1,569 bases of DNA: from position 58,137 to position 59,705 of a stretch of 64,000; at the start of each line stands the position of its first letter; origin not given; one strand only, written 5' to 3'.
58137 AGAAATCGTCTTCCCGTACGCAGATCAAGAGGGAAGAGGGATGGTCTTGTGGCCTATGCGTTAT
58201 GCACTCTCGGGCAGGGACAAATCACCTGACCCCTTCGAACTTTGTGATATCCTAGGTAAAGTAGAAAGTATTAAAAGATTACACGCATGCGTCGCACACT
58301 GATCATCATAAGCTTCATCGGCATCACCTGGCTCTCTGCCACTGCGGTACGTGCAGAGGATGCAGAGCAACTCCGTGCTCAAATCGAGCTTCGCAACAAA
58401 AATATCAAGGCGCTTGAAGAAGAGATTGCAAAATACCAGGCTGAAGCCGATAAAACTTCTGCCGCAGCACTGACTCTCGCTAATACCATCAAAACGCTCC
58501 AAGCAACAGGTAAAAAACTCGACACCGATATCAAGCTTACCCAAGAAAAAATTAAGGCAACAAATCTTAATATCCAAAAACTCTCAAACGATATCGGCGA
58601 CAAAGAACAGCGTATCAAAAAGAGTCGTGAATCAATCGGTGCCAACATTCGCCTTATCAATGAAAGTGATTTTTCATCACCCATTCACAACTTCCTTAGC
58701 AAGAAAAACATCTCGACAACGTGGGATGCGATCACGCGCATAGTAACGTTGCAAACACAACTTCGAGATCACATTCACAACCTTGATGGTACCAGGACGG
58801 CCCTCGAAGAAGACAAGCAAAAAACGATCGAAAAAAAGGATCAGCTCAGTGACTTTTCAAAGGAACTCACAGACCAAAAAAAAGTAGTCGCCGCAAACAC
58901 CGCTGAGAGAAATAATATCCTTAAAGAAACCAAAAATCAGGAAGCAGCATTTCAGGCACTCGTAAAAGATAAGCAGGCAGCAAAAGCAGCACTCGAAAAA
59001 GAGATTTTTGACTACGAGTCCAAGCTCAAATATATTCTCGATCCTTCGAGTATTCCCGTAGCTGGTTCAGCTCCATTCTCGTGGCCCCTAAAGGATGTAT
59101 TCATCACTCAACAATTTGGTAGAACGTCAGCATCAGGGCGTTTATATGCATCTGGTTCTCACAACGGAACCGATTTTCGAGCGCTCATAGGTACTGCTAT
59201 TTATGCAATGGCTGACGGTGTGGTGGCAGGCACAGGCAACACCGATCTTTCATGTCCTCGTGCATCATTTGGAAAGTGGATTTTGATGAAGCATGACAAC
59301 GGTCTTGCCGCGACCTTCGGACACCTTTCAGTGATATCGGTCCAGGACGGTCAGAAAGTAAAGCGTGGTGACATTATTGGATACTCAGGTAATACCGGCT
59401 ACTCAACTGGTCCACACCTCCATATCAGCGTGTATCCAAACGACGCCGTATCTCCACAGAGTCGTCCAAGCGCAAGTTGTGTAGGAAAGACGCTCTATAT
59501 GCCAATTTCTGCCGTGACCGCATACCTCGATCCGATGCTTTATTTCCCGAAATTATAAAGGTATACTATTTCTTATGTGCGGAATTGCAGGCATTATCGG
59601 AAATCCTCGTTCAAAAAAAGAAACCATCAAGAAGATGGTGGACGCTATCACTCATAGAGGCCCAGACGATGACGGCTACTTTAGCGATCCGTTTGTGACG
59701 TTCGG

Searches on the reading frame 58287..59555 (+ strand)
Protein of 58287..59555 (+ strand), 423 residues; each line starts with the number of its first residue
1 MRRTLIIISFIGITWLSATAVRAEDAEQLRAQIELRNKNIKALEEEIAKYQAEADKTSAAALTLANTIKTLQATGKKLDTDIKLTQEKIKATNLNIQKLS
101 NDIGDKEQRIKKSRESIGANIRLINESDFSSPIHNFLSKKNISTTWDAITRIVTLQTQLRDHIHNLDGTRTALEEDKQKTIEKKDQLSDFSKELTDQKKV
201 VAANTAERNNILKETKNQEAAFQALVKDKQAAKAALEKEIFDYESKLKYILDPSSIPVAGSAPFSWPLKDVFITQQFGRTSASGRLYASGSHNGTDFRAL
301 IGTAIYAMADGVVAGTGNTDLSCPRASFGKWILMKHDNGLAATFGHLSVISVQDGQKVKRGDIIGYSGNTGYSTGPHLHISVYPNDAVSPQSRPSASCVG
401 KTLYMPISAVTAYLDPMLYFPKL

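Call 18: search_protein_families(library=pfam, proteins=[window:58287-59555:+], max_evalue=0.1)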
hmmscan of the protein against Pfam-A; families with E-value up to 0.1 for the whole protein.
window:58287-59555:+ (423 aa): 8 families
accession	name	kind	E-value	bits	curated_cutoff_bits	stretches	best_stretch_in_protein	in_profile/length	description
PF01551.29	Peptidase_M23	-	2.3e-26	92.2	28.7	1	291-386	2-91/96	Peptidase family M23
PF03148.19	Tektin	-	0.00084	18.6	34.3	1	14-112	201-297/383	Tektin family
PF12329.13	TMF_DNA_bd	-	0.0022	18.4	35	1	38-106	5-73/74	TATA element modulatory factor 1 DNA binding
PF13533.13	Biotin_lipoyl_2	-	0.0046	17.2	29.8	1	350-365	14-29/32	Biotin-lipoyl like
PF08614.16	ATG16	-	0.0072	16.9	33.7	1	29-115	71-151/200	Autophagy protein 16 (ATG16)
PF14703.12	PHM7_cyt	-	0.014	16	27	1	23-108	38-122/174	Cytosolic domain of 10TM putative phosphate transporter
PF16716.10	BST2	-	0.027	15.5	27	1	28-111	8-90/91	Bone marrow stromal antigen 2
PF18826.6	bVLRF1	-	0.096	13.1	27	0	111-158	49-94/145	Bacteroidetes VLRF1 release factor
